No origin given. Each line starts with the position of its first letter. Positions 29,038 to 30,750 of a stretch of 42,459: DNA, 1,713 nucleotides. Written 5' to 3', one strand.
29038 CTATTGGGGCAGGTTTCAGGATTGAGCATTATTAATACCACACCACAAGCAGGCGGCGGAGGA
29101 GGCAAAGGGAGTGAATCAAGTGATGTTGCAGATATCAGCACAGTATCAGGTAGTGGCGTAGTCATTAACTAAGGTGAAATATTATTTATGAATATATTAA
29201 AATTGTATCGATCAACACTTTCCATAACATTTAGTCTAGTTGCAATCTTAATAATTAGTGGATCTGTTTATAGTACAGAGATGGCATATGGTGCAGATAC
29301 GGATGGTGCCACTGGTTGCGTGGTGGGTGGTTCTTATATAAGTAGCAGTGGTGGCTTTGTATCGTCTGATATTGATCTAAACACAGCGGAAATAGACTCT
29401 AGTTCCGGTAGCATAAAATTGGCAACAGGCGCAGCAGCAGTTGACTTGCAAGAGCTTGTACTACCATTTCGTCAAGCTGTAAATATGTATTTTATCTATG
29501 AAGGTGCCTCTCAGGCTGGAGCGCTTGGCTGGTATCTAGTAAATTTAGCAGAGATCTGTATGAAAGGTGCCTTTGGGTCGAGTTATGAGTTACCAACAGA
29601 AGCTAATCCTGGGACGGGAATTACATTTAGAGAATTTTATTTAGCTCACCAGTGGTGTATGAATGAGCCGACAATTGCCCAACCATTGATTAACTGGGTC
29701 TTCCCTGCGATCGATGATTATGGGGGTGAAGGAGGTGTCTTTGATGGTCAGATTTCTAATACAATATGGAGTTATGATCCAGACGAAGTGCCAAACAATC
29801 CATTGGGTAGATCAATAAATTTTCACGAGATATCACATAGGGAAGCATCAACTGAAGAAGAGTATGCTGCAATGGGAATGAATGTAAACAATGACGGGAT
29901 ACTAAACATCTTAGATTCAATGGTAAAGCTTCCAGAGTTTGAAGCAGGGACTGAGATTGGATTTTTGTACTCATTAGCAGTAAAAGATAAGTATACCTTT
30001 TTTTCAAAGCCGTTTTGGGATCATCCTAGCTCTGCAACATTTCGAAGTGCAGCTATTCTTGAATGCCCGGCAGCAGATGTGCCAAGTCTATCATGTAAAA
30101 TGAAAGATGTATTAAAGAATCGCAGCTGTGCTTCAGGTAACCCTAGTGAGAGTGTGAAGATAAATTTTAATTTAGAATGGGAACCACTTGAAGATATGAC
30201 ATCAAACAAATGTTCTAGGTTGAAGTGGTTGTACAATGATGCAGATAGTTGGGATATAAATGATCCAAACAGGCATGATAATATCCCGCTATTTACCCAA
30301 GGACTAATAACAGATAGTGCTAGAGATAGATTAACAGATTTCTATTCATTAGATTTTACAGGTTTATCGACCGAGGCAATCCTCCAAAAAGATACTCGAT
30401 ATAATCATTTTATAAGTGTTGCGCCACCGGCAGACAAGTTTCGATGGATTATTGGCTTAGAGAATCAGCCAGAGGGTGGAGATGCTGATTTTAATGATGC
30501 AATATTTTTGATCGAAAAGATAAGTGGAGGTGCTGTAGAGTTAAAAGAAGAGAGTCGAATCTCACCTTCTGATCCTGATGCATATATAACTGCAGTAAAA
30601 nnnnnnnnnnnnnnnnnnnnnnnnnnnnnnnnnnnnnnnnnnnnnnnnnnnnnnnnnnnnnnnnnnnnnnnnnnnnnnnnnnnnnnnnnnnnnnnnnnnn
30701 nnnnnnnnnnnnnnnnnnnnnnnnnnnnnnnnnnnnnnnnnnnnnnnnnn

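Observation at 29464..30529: PilY1-like adhesins carry a ~350-aa DUF4114-like N-terminal module where the Pseudomonas paradigm has a vWA domain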

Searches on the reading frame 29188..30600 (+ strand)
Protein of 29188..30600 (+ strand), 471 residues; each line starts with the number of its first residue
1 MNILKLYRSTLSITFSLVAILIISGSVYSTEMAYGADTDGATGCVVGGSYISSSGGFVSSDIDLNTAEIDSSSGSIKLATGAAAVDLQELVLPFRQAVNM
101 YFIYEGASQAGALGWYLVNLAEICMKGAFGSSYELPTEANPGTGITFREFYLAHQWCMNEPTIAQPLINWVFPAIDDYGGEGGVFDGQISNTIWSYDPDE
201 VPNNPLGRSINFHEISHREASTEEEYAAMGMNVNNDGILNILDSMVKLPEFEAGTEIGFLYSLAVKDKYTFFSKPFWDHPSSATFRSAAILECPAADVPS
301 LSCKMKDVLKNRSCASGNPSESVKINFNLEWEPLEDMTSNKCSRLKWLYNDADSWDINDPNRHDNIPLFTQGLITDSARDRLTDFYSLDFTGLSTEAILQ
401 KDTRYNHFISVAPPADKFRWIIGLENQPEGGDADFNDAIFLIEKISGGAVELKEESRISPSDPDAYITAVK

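Call 11: find_homologous_proteins(query=window:29290-30600:+)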
Query window:29290-30600:+: 8000 candidates shared short words with the query, none scored E <= 0.001.

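Call 24: search_protein_families(library=pfam, proteins=[window:29188-30600:+], max_evalue=10)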
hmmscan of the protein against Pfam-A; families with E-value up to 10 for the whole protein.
window:29188-30600:+ (471 aa): 2 families
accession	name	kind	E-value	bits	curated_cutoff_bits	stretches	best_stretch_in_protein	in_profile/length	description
PF13448.11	DUF4114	-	0.0015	19.9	27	1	403-442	46-82/85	Domain of unknown function (DUF4114)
PF01344.31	Kelch_1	-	0.73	9.8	20.1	1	182-199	18-35/46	Kelch motif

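Call 30: search_protein_representatives(alignment_id=A1)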
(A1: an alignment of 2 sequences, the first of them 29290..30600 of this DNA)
Query: 2 sequences, 443 profile positions. Proteins with E-value up to 0.001 (for the whole library): 120; up to 1e-10: 70; up to 1e-30: 8. The best 120 are listed.
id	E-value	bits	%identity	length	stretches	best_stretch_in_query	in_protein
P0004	2.9e-121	421.8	-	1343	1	8-442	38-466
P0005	1.9e-63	231.3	-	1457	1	7-442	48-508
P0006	1.3e-46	175.8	-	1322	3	342-443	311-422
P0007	8.9e-45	169.8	-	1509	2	188-442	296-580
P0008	4.8e-37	144.3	-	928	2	342-443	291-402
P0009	7.0e-34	133.8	-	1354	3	343-443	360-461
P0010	1.7e-31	126.0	-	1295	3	375-443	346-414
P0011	3.5e-31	125.0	-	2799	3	346-442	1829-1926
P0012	1.1e-29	120.0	-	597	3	349-443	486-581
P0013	1.3e-29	119.7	-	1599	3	340-443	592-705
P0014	4.7e-29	117.9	-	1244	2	328-442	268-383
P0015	1.0e-28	116.8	-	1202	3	3-84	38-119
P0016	1.2e-28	116.6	-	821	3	343-442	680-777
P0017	5.2e-28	114.5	-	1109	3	347-443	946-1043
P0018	1.8e-26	109.4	-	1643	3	344-443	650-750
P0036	4.6e-20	88.3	-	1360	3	344-438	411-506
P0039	2.6e-19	85.8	-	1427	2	7-244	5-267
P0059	4.0e-15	72.0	-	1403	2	379-438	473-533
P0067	3.0e-12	62.6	-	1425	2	377-424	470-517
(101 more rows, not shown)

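Call 36: list_cluster_members(proteins=[P0004, P0005, P0006, P0007, P0009, P0010, P0036, P0059, P0067, P0039])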
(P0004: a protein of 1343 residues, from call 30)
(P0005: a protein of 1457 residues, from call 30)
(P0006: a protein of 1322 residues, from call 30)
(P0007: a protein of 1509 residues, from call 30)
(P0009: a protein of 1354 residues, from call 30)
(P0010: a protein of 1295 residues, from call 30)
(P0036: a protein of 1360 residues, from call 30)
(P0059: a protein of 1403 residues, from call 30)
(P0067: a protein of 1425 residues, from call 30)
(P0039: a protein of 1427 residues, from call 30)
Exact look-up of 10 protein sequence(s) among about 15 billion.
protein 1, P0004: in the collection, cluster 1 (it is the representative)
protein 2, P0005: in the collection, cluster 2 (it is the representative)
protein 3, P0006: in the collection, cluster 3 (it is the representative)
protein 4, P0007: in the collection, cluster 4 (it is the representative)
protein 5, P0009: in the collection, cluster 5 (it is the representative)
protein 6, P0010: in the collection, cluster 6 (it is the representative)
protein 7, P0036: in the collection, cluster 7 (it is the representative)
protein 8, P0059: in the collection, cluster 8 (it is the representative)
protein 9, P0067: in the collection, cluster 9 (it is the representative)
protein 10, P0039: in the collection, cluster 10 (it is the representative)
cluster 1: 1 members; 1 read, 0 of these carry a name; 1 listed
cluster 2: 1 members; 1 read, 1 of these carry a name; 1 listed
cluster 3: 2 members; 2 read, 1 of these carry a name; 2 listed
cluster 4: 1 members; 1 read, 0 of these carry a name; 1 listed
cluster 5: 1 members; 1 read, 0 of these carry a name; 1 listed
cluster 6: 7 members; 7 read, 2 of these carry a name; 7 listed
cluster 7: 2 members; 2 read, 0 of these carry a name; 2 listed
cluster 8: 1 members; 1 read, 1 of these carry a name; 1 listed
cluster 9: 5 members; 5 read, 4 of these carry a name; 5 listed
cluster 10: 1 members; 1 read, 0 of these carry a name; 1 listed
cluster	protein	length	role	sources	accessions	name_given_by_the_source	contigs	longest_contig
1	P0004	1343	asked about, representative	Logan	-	-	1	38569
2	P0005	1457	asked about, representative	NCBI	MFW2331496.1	MAG: hypothetical protein ACN4E2_04290 [Nitrospinota bacterium]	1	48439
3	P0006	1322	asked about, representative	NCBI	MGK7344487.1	MAG: PilC/PilY family type IV pilus protein [Candidatus Nitrospinota bacterium M3_3B_026]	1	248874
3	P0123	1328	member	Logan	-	-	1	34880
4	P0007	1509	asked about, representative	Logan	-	-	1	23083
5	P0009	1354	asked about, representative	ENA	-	-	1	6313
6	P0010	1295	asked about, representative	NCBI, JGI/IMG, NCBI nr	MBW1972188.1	MAG: DUF4114 domain-containing protein [Deltaproteobacteria bacterium] | DUF4114 domain-containing protein [Deltaproteobacteria bacterium]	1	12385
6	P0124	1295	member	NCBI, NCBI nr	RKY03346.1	MAG: hypothetical protein DRP55_01610 [Spirochaetes bacterium] | MAG: hypothetical protein DRP55_01610 [Spirochaetota bacterium]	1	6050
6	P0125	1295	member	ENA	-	-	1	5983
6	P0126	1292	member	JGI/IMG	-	-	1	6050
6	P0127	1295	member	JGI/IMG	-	-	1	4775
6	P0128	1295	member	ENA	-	-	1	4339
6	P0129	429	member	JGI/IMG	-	-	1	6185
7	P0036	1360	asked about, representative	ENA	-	-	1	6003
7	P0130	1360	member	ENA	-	-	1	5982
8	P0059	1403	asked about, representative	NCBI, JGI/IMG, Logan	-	type IV pilus assembly protein PilY1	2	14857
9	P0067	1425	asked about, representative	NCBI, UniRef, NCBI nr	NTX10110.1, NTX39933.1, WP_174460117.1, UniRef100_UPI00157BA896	DUF4114 domain-containing protein [Myxococcus sp. CA056] | DUF4114 domain-containing protein n=1 Tax=unclassified Myxococcus TaxID=2648731 ... | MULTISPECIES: DUF4114 domain-containing protein [unclassified Myxococcus]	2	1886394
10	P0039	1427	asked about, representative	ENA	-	-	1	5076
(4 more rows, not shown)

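Call 41: find_related_loci(query=A3, collection=genome_contigs, flank=6000)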
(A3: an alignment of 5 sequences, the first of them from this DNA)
Query A3 (414 aa) in genome_contigs; peptide patterns used: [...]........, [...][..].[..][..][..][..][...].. (x = any residue, [..] = any of these).
599 stretches matched a pattern (row limit reached: there are more); 29 encode a relative of the query (tblastn E <= 1e-3); 29 distinct loci.
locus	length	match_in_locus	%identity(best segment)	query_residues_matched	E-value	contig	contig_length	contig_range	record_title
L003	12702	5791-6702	33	5-414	3e-14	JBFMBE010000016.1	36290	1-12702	MAG: Thermodesulfobacteriota bacterium isolate MAG156 MAG156_16, whole genome shotgun sequence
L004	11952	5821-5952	55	369-412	2e-11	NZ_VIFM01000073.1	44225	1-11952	Myxococcus llanfairpwllgwyngyllgogerychwyrndrobwllllantysiliogogogochensis strain AM401 NODE_73_length_44225_cov_41.1686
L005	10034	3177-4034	37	16-414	2e-11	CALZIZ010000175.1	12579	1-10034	MAG: uncultured Desulfuromonadales bacterium isolate FO_M_Desulfobacterota_25 genome assembly, contig: scaffold_9764, wh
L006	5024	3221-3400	45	358-413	5e-11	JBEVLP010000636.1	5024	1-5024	MAG: Cystobacter sp. isolate T4R2UO_autometa_bin_0001 T4R2UO_autometa_bin_0001_k133_177792, whole genome shotgun sequenc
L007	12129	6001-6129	56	369-411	1e-10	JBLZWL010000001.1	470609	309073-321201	Corallococcus terminator strain BB12-2 000000Farrow, whole genome shotgun sequence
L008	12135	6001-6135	51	369-413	2e-10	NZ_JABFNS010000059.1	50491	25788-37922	Myxococcus xanthus strain AM003 NODE_59_length_50491_cov_39.8228, whole genome shotgun sequence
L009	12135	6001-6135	53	369-413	2e-10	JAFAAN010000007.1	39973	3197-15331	MAG: Proteobacteria bacterium isolate OH_PFB_83 k127_641569, whole genome shotgun sequence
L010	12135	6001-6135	53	369-413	3e-10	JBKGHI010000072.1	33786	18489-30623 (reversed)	Myxococcus sp. 1LA NODE_72_length_33786_cov_86.120245, whole genome shotgun sequence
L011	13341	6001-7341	49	17-413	3e-10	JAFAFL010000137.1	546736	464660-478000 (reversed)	MAG: Proteobacteria bacterium isolate OH_SBlB_171 k127_1115645, whole genome shotgun sequence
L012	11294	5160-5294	53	369-413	4e-10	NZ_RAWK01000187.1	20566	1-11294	Corallococcus aberystwythensis strain AB050A NODE_187_20566_cov_24.3942_ID_11813, whole genome shotgun sequence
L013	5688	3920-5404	45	24-413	4e-10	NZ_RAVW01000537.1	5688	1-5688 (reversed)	Corallococcus exercitus strain AB043A NODE_537_5688_cov_12.6815_ID_17447, whole genome shotgun sequence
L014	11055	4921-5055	51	369-413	4e-10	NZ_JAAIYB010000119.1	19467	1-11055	Myxococcus vastator strain AM301 NODE_119_length_19467_cov_11.1199, whole genome shotgun sequence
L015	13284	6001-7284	53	15-412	5e-10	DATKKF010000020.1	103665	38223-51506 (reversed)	MAG TPA_asm: Myxococcaceae bacterium isolate SMAG_U14650 k141_973148, whole genome shotgun sequence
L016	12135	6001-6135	51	369-413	5e-10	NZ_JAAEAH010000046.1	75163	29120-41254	Myxococcus sp. CA023 NODE_46_length_75209_cov_69.1426, whole genome shotgun sequence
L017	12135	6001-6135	49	369-413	4e-10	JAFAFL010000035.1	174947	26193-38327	MAG: Proteobacteria bacterium isolate OH_SBlB_171 k127_1341383, whole genome shotgun sequence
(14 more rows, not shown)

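Call 43: find_homologous_proteins(query=A2, max_evalue=0.00001)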
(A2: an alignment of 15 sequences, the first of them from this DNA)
Query A2 (15 sequences) (414 aa, profile of the alignment): 1 proteins with E <= 0.00001 among 8000 candidates.
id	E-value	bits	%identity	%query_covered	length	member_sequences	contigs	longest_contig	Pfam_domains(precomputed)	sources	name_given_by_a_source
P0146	1.5e-6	46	41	9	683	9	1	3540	PF13448.12,PF16130.11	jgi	jgi:LruC domain-containing protein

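Call 48: search_protein_families(library=pfam, proteins=[L008:4612-8859:+, L003:5194-9327:+, P0004, P0005, P0006, P0015], max_evalue=0.01)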
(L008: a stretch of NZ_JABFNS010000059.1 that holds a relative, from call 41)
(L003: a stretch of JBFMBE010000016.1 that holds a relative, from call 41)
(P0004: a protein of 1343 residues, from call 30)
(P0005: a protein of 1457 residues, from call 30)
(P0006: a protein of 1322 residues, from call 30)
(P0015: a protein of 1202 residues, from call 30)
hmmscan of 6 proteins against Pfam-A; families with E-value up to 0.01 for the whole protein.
L008:4612-8859:+ (1416 aa): 2 families
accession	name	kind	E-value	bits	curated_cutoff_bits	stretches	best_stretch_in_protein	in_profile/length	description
PF05567.17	T4P_PilY1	-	9.2e-10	38.4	28.1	1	999-1257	109-356/411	PilY1 beta-propeller domain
PF13448.11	DUF4114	-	3e-09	38.1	27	1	478-500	61-83/85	Domain of unknown function (DUF4114)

L003:5194-9327:+ (1378 aa): 3 families
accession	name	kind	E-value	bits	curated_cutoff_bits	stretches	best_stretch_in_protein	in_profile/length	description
PF18998.6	Flg_new_2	-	8.7e-19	67.7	23.6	2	39-113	2-72/73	Divergent InlB B-repeat domain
PF05567.17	T4P_PilY1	-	8.9e-17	61.5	28.1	1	898-1243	30-381/411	PilY1 beta-propeller domain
PF13448.11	DUF4114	-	1e-10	42.8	27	1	467-494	56-83/85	Domain of unknown function (DUF4114)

P0004 (1343 aa): 2 families
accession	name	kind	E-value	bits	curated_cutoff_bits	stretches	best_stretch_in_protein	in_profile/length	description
PF05567.17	T4P_PilY1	-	2.4e-12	46.9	28.1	1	973-1189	107-358/411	PilY1 beta-propeller domain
PF13448.11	DUF4114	-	2.6e-06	28.7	27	1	410-439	57-83/85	Domain of unknown function (DUF4114)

P0005 (1457 aa): 2 families
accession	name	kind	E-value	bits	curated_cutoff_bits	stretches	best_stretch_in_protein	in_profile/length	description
PF05567.17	T4P_PilY1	-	9e-07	28.6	28.1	1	1091-1266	110-312/411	PilY1 beta-propeller domain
PF13448.11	DUF4114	-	0.0025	19.2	27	0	453-479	58-81/85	Domain of unknown function (DUF4114)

P0006 (1322 aa): 3 families
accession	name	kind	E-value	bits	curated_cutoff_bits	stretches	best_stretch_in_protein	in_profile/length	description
PF05567.17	T4P_PilY1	-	1.8e-09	37.4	28.1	1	955-1196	107-383/411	PilY1 beta-propeller domain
PF13448.11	DUF4114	-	1.5e-05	26.2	27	1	367-394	59-83/85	Domain of unknown function (DUF4114)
PF09343.15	DUF2460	-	0.0028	17.6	30.4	1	615-701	90-174/205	Conserved hypothetical protein 2217 (DUF2460)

P0015 (1202 aa): 1 family
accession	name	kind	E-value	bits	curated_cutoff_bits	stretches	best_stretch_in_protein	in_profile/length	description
PF13448.11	DUF4114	-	7.3e-07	30.5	27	1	276-301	60-83/85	Domain of unknown function (DUF4114)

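Call 53: predict_structure(alignment_id=A2)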
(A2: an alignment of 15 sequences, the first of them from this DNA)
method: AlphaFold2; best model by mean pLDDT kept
length: 414 residues; sequences in the alignment: 15
mean_pLDDT: 74.7   pTM: 0.79
mean pLDDT of the five models: 74.7, 73.9, 73.6, 73.4, 71.1
residues with pLDDT >= 90: 95; 70-90: 185; 50-70: 73; < 50: 61
segments of 3 or more residues with pLDDT < 50: 1-21, 42-46, 256-259, 274-279, 298-306, 310-314, 409-414
pLDDT, mean of each block of 10 residues (from residue 1): 25 37 50 54 57 78 84 91 97 94 89 97 96 81 66 87 68 84 88 90 90 87 81 91 78 49 62 50 80 68 47 55 73 83 87 82 87 74 87 82 74 39
secondary structure, 60 per line:
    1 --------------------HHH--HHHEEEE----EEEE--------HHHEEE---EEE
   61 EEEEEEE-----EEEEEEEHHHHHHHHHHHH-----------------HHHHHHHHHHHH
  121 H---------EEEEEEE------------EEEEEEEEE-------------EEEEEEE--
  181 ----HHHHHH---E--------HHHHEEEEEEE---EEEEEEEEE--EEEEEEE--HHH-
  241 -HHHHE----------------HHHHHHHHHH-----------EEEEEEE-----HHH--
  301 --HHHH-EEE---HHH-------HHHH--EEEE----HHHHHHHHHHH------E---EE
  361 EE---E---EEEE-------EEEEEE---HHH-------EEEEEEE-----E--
elements in order: E29-32 E37-40 E52-54 E58-67 E73-79 H80-91 H109-121 E131-137 E150-158 E172-178 H185-190 H203-206 E207-213 E217-225 E228-234 H242-245 H263-272 E284-290 H303-306 E308-310 H324-327 E330-333 H338-348 E359-362 E370-373 E381-386 E400-406

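Call 55: fold_search(model_id=the predicted structure, library=pdb)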
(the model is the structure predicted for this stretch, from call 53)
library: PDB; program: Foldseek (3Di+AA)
matches with E <= 10: 80; with E <= 0.001: 0
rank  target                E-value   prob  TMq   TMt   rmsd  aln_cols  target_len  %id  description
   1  9e5n_A                4.4e-01  0.01  0.08  0.06  26.8       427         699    8  The primed conformation of herpes simplex virus type 1 (HSV-1) glycoprotein B (gB) mutant H534F (released 2026-03-18)
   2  5hq2_K                5.3e-01  0.02  0.08  0.08  18.5       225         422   11  Structural model of Set8 histone H4 Lys20 methyltransferase bound to nucleosome core particle (released 2016-03-23)
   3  6ohr_E                9.6e-01  0.02  0.09  0.07  20.0       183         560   10  Structure of compound 5 bound human Phospholipase D1 catalytic domain (released 2020-02-19)
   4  3ugt_C                2.0e+00  0.01  0.06  0.06  17.7       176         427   11  Crystal structure of the yeast mitochondrial threonyl-tRNA synthetase - orthorhombic crystal form (released 2012-02-22)
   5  9vbh_A                2.6e+00  0.01  0.09  0.09  19.0       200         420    8  Cryo-EM structure of human PLD3 bound to ssDNA (poly(T)) (released 2025-12-24)
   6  6npb_B                2.8e+00  0.01  0.07  0.07  20.6       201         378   11  X-ray crystal structure of TmpA, 2-trimethylaminoethylphosphonate hydroxylase, with Fe and 2OG (released 2019-03-06)
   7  4mve_A                3.0e+00  0.03  0.08  0.17   5.6        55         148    7  Crystal structure of Tcur_1030 protein from Thermomonospora curvata (released 2013-10-02)
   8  8oiy_E                3.0e+00  0.01  0.06  0.18  10.3        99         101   12  Crystal structure of the R15908H missense variant of titin domain Fn3-3 (released 2023-08-23)
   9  7wg7_A                3.0e+00  0.01  0.09  0.05  15.2       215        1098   11  Acidic Omicron Spike Trimer (released 2022-06-22)
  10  7we7_D                3.1e+00  0.01  0.12  0.06  13.7       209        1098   13  SARS-CoV-2 Omicron variant spike protein in complex with Fab XGv282 (released 2022-05-04)
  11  3vqx_D                3.1e+00  0.01  0.06  0.09  12.0        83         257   10  Crystal structure of the catalytic domain of pyrrolysyl-tRNA synthetase in triclinic crystal form (released 2013-01-02)
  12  8xvp_B                3.3e+00  0.00  0.09  0.08  23.1       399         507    9  Crystal structure of inulosucrase from Lactobacillus reuteri 121 (released 2025-01-22)
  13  1oq1_B                3.5e+00  0.01  0.09  0.14  16.7       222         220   11  Crystal Structure of Protein of Unknown Function with Galectin-like Fold from Bacillus subtilis (released 2003-09-23)
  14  7wdk_A                3.7e+00  0.01  0.07  0.04  17.6       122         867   13  The structure of PldA-PA3488 complex (released 2022-10-26)
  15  7qtg_B                3.7e+00  0.01  0.07  0.10  21.1       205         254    9  Crystal Structure of the Fe(II)/alpha-ketoglutarate dependent dioxygenase PlaO1 (released 2023-01-18)
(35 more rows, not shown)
